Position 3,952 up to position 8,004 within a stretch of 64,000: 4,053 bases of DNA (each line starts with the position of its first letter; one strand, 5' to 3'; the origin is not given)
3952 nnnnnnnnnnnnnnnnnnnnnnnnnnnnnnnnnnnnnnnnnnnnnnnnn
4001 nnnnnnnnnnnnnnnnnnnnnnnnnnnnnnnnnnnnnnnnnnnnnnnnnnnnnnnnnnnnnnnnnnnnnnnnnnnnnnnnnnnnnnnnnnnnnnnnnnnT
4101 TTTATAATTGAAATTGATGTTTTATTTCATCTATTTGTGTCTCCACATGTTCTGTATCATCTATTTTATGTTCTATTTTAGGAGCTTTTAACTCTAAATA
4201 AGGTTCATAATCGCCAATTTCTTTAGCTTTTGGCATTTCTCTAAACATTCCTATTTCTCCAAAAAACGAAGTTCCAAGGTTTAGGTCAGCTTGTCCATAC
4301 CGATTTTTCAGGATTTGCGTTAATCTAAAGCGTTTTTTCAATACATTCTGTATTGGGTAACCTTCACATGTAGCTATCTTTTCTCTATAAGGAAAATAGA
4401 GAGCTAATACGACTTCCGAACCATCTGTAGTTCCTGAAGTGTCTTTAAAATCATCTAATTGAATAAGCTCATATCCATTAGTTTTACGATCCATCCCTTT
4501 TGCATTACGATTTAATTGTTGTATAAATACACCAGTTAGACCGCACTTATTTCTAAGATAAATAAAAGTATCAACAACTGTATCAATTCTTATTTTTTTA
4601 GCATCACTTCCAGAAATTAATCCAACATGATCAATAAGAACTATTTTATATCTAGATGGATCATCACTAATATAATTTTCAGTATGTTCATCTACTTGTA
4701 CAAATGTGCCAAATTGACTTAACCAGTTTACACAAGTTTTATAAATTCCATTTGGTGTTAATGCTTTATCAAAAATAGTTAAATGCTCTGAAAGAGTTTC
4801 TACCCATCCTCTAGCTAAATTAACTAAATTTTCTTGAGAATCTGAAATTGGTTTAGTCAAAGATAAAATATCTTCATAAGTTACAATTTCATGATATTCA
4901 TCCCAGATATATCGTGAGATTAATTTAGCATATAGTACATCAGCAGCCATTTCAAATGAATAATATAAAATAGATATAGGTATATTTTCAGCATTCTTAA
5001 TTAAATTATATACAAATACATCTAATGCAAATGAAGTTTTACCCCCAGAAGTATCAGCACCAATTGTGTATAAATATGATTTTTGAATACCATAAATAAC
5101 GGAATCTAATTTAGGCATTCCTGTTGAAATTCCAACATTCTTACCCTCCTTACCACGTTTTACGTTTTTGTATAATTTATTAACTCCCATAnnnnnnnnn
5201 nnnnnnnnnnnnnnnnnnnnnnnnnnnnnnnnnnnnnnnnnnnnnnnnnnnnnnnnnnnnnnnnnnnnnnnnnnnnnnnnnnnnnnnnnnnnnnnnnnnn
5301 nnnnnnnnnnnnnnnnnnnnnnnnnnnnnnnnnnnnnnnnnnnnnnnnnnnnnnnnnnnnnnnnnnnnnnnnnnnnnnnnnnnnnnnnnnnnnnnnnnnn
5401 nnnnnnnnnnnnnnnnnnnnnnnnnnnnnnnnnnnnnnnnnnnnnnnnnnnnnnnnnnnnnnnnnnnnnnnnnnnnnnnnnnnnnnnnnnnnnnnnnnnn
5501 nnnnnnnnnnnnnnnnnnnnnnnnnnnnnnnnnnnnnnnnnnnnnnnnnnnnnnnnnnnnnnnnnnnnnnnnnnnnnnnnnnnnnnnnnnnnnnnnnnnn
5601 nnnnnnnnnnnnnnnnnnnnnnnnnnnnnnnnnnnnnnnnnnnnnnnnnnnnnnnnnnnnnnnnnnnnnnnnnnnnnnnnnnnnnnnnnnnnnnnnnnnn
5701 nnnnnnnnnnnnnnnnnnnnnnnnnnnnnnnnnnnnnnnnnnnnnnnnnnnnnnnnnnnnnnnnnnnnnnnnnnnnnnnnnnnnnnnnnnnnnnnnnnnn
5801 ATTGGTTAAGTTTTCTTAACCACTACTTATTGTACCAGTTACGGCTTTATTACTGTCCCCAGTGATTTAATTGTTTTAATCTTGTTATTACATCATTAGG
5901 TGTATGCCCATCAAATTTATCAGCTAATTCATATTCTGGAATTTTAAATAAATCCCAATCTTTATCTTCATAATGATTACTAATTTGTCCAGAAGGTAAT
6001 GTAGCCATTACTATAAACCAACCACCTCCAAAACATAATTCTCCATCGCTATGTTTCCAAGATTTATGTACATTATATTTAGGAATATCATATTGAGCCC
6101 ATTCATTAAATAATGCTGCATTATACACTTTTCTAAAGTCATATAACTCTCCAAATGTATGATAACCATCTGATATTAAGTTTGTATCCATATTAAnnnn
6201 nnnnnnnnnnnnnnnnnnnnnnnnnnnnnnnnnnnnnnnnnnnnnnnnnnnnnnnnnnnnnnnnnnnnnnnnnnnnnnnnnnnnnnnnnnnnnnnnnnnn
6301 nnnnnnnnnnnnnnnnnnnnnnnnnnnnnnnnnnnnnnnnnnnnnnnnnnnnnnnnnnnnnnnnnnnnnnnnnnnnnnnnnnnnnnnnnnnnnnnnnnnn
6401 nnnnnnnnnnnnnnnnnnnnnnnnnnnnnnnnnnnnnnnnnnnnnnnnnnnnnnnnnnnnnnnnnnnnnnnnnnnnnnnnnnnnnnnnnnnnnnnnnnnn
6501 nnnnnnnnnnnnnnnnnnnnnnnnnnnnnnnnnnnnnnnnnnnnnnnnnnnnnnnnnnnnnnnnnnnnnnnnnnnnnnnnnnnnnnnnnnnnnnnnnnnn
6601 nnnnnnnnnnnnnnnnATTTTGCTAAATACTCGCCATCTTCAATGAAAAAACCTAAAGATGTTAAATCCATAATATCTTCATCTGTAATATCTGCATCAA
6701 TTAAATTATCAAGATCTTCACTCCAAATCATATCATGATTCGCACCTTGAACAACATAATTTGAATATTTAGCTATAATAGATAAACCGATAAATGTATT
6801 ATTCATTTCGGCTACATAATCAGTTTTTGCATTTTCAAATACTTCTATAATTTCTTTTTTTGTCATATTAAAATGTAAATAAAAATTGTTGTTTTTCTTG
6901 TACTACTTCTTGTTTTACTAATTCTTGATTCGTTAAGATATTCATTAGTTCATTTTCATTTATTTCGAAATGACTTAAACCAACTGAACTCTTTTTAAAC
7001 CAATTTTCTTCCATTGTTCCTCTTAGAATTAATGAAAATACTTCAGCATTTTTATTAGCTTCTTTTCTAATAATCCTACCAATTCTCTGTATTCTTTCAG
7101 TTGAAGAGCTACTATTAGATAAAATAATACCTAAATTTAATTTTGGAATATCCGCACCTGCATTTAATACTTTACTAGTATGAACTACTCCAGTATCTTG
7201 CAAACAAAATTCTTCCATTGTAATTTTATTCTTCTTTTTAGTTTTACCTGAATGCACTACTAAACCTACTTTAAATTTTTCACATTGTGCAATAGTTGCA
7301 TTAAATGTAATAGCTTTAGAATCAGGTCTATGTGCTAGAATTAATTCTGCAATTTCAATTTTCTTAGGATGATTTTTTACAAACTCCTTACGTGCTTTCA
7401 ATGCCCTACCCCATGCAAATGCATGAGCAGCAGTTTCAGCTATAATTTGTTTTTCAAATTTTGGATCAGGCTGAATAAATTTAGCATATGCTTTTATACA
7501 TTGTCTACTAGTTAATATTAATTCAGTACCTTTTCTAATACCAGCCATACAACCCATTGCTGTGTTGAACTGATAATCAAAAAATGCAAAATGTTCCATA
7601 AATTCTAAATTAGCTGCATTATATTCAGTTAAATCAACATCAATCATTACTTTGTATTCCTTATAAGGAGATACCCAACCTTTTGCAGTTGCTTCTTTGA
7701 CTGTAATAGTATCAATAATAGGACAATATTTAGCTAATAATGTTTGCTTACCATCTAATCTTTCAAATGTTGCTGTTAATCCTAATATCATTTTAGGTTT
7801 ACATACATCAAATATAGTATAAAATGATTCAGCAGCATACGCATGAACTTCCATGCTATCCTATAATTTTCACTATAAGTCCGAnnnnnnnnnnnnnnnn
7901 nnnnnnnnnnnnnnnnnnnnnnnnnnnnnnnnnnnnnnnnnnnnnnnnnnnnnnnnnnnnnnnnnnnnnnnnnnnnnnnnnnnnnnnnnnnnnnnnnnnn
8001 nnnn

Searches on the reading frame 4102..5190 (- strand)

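Call 17: search_protein_families(library=phrogs, proteins=[window:4102-5190:-], max_evalue=0.00001)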
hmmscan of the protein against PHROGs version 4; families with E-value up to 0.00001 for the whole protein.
window:4102-5190:- (362 aa): 3 families
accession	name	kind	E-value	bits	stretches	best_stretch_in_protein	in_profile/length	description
phrog_19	-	DNA, RNA and nucleotide metabolism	7e-22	79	1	14-320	328-582/621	DnaB-like replicative helicase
phrog_239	-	DNA, RNA and nucleotide metabolism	1.1e-12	48.7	1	17-301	337-579/801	DNA primase/helicase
phrog_243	-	DNA, RNA and nucleotide metabolism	7e-11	42.6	0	11-92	10-81/273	DnaB-like replicative helicase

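Call 18: search_protein_families(library=pfam, proteins=[window:4102-5190:-], max_evalue=0.00001)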
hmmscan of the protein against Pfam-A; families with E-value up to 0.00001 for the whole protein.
window:4102-5190:- (362 aa): 1 family
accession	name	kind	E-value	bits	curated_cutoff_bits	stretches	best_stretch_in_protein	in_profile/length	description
PF03796.21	DnaB_C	-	4.8e-15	56.1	27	1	20-93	1-70/255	DnaB-like helicase C terminal domain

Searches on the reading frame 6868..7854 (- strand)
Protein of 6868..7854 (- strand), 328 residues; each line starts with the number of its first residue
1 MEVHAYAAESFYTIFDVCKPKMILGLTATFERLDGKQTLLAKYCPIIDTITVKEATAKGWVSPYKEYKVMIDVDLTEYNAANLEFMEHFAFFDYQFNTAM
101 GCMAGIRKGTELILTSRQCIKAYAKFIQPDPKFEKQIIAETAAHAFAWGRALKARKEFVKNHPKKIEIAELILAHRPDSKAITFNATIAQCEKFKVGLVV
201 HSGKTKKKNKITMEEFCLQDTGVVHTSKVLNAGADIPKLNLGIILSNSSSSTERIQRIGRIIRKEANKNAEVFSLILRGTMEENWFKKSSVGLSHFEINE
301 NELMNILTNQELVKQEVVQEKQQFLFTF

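Call 17: search_protein_families(library=phrogs, proteins=[window:6868-7854:-], max_evalue=0.00001)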
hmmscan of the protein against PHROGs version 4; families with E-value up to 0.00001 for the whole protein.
window:6868-7854:- (328 aa): 2 families
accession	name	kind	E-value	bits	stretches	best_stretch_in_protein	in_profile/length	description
phrog_16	-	DNA, RNA and nucleotide metabolism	1.9e-22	80.4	1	2-294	384-608/986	DNA helicase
phrog_9690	-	DNA, RNA and nucleotide metabolism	3.8e-08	33.7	1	203-276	193-269/306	DNA helicase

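Call 18: search_protein_families(library=pfam, proteins=[window:6868-7854:-], max_evalue=0.00001)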
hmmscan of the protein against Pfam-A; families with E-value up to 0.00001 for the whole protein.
window:6868-7854:- (328 aa): 2 families
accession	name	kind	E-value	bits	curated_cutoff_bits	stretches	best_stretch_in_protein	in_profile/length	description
PF00271.37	Helicase_C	-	1.7e-10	41.5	23.5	1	168-264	5-109/110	Helicase conserved C-terminal domain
PF16203.11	ERCC3_RAD25_C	-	4.7e-07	29.8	27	1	154-289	34-181/248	ERCC3/RAD25/XPB C-terminal helicase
